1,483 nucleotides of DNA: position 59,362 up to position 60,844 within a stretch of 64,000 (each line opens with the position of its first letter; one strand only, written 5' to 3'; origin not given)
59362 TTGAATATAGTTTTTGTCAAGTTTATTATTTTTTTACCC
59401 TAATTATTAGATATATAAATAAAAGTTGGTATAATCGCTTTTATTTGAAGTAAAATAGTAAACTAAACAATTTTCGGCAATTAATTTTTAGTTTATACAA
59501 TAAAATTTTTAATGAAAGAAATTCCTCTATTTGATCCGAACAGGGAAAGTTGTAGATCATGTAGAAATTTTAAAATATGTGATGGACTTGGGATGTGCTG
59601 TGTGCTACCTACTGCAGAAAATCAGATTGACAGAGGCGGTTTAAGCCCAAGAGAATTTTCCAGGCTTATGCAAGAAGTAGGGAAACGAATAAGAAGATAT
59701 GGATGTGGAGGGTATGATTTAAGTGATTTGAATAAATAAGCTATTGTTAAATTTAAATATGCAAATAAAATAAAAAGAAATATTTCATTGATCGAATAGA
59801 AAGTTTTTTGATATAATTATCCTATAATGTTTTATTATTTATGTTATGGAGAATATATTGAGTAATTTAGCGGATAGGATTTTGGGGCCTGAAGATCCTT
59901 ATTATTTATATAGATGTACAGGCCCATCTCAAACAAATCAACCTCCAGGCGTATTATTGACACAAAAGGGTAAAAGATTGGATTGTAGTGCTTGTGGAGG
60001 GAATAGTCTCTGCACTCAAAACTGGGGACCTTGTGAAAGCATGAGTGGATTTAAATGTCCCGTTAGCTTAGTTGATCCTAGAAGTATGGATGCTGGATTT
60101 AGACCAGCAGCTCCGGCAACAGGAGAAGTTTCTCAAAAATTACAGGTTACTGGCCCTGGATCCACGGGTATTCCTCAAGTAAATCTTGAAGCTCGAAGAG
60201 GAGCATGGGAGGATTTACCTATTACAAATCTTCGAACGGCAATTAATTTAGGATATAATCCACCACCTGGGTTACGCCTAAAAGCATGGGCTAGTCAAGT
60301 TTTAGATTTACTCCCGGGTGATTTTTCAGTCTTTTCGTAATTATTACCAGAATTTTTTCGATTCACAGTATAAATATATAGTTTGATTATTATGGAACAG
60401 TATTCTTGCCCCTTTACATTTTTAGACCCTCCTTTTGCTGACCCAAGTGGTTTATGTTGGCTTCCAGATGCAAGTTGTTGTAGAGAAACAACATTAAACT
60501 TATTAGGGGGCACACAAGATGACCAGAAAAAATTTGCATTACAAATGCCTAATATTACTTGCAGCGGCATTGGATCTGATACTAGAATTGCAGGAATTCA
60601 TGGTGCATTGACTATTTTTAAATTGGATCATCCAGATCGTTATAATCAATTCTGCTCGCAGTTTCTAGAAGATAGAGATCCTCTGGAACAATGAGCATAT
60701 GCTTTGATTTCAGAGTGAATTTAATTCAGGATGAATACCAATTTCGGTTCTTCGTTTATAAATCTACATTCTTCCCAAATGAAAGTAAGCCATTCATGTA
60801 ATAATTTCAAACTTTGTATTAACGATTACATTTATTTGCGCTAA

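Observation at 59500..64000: Compositionally distinct island of small Cys/Pro-rich paralogous proteins with an embedded M23 peptidase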

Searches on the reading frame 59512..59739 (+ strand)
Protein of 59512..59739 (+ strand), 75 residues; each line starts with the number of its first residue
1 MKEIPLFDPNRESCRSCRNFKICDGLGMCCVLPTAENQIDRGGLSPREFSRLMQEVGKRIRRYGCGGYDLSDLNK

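Call 6: search_protein_families(library=pfam, max_evalue=0.01, proteins=[window:59512-59739:+])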
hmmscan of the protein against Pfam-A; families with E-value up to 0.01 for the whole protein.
window:59512-59739:+ (75 aa): 0 families

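Call 24: list_cluster_members(proteins=[window:59512-59739:+, window:59846-60340:+, window:60383-60694:+, window:61774-61989:+, window:61991-62242:-, window:62327-62701:+, window:62741-62947:-, window:63171-63494:-, window:63565-63972:-, P0001])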
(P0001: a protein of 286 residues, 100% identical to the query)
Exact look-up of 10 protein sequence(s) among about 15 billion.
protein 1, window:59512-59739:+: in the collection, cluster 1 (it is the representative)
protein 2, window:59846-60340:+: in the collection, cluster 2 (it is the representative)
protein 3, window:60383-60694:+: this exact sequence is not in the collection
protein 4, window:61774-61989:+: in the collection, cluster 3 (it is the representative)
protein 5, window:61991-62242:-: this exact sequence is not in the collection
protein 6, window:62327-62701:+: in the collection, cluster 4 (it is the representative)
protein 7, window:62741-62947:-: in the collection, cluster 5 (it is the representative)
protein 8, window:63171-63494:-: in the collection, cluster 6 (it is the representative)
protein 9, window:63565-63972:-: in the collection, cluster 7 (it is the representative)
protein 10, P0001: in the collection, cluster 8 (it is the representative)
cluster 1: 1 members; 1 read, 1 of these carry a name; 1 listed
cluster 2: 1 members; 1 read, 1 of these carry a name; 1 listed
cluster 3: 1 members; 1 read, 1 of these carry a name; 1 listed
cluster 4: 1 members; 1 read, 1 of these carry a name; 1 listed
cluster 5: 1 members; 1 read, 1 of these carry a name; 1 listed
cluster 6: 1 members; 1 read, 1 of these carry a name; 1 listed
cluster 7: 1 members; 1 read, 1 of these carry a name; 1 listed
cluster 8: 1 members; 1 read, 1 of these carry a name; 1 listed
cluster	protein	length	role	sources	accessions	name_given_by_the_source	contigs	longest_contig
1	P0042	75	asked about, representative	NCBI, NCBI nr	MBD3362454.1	hypothetical protein GF362_01935 [Candidatus Dojkabacteria bacterium] | hypothetical protein [Candidatus Dojkabacteria bacterium]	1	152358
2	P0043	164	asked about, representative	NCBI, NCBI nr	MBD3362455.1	hypothetical protein GF362_01940 [Candidatus Dojkabacteria bacterium] | hypothetical protein [Candidatus Dojkabacteria bacterium]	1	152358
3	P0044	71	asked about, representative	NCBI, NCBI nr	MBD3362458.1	hypothetical protein GF362_01955 [Candidatus Dojkabacteria bacterium] | hypothetical protein [Candidatus Dojkabacteria bacterium]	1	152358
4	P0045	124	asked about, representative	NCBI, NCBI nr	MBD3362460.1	hypothetical protein GF362_01965 [Candidatus Dojkabacteria bacterium] | hypothetical protein [Candidatus Dojkabacteria bacterium]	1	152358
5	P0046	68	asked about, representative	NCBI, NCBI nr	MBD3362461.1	hypothetical protein GF362_01970 [Candidatus Dojkabacteria bacterium] | hypothetical protein [Candidatus Dojkabacteria bacterium]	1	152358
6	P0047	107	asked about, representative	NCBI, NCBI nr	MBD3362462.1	hypothetical protein GF362_01975 [Candidatus Dojkabacteria bacterium] | hypothetical protein [Candidatus Dojkabacteria bacterium]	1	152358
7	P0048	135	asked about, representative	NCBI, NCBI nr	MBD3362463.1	hypothetical protein GF362_01980 [Candidatus Dojkabacteria bacterium] | hypothetical protein [Candidatus Dojkabacteria bacterium]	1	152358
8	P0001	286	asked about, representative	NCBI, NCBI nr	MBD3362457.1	peptidoglycan DD-metalloendopeptidase family protein [Candidatus Dojkabacteria bacterium]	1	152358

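Call 30: search_protein_families(library=phrogs, max_evalue=0.1, proteins=[window:59512-59739:+])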
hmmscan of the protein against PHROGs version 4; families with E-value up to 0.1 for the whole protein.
window:59512-59739:+ (75 aa): 0 families

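Call 31: search_protein_families(library=ncbifam, max_evalue=0.1, proteins=[window:59512-59739:+])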
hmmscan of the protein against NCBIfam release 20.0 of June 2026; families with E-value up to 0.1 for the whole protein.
window:59512-59739:+ (75 aa): 0 families

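Call 54: search_protein_families(library=padloc, max_evalue=0.01, proteins=[window:59512-59739:+])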
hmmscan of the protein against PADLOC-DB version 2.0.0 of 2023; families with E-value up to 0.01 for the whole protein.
window:59512-59739:+ (75 aa): 0 families

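Call 59: search_solved_structures(query=window:59512-59739:+, max_evalue=10)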
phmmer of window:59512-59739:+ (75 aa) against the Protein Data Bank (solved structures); distinct sequences matched with E-value up to 10: 1.
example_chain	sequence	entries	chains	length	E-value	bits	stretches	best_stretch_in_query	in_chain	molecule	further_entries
3vn5_A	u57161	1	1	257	0.97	13.2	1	14-56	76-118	Ribonuclease HIII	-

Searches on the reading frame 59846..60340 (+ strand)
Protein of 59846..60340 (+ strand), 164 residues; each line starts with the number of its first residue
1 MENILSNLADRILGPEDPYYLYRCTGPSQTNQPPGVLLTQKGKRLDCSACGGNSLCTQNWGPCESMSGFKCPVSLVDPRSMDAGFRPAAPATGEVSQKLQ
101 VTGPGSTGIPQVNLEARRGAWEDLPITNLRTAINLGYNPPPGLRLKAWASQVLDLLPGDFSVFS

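Call 6: search_protein_families(library=pfam, max_evalue=0.01, proteins=[window:59846-60340:+])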
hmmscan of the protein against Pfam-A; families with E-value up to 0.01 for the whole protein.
window:59846-60340:+ (164 aa): 0 families

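Call 30: search_protein_families(library=phrogs, max_evalue=0.1, proteins=[window:59846-60340:+])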
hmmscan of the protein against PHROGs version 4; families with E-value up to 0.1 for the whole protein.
window:59846-60340:+ (164 aa): 0 families

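Call 31: search_protein_families(library=ncbifam, max_evalue=0.1, proteins=[window:59846-60340:+])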
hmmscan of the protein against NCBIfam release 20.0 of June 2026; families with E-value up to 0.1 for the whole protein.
window:59846-60340:+ (164 aa): 1 family
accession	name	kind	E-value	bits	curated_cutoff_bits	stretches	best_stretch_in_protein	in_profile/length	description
TIGR04190.1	B12_SAM_Ta0216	equivalog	0.035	12.7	500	1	31-77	216-261/554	TIGR04190 family B12-binding domain/radical SAM domain protein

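Call 42: find_related_loci(query=window:59846-60340:+, collection=metagenome_contigs, flank=10000)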
Query window:59846-60340:+ (164 aa) in metagenome_contigs; peptide patterns used: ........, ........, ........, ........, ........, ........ (x = any residue, [..] = any of these).
160 stretches matched a pattern, but none encodes a relative of the query by tblastn (E <= 1e-3).

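Call 43: find_related_loci(query=window:59846-60340:+, collection=viral_contigs, flank=10000)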
Query window:59846-60340:+ (164 aa) in viral_contigs; peptide patterns used: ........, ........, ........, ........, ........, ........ (x = any residue, [..] = any of these).
17 stretches matched a pattern, but none encodes a relative of the query by tblastn (E <= 1e-3).

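Call 54: search_protein_families(library=padloc, max_evalue=0.01, proteins=[window:59846-60340:+])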
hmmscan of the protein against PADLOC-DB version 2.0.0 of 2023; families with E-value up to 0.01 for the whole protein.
window:59846-60340:+ (164 aa): 0 families

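Call 57: search_dna_similar(query=window:59846-60340:+, collection=phages, mode=protein, max_evalue=0.1)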
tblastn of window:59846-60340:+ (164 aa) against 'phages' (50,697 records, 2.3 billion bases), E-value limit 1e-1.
No match.

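Call 58: search_solved_structures(query=window:59846-60340:+, max_evalue=10)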
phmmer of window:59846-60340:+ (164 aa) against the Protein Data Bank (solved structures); distinct sequences matched with E-value up to 10: 0.

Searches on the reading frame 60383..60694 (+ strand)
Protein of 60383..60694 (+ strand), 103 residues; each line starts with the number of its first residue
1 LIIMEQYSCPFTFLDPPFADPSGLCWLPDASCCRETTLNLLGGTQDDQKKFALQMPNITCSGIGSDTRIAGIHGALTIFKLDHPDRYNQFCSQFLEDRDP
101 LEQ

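Call 6: search_protein_families(library=pfam, max_evalue=0.01, proteins=[window:60383-60694:+])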
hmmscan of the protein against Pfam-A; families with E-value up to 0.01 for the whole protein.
window:60383-60694:+ (103 aa): 0 families

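Call 30: search_protein_families(library=phrogs, max_evalue=0.1, proteins=[window:60392-60694:+])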
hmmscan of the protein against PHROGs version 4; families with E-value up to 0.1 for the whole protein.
window:60392-60694:+ (100 aa): 0 families

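Call 31: search_protein_families(library=ncbifam, max_evalue=0.1, proteins=[window:60392-60694:+])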
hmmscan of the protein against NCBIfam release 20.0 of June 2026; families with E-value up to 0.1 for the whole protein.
window:60392-60694:+ (100 aa): 0 families

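Call 54: search_protein_families(library=padloc, max_evalue=0.01, proteins=[window:60392-60694:+])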
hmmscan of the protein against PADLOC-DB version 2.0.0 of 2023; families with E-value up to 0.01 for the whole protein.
window:60392-60694:+ (100 aa): 0 families

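Call 86: find_related_loci(query=window:60392-60694:+, collection=viral_contigs, flank=5000)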
Query window:60392-60694:+ (100 aa) in viral_contigs; peptide patterns used: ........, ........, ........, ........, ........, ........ (x = any residue, [..] = any of these).
11 stretches matched a pattern, but none encodes a relative of the query by tblastn (E <= 1e-3).
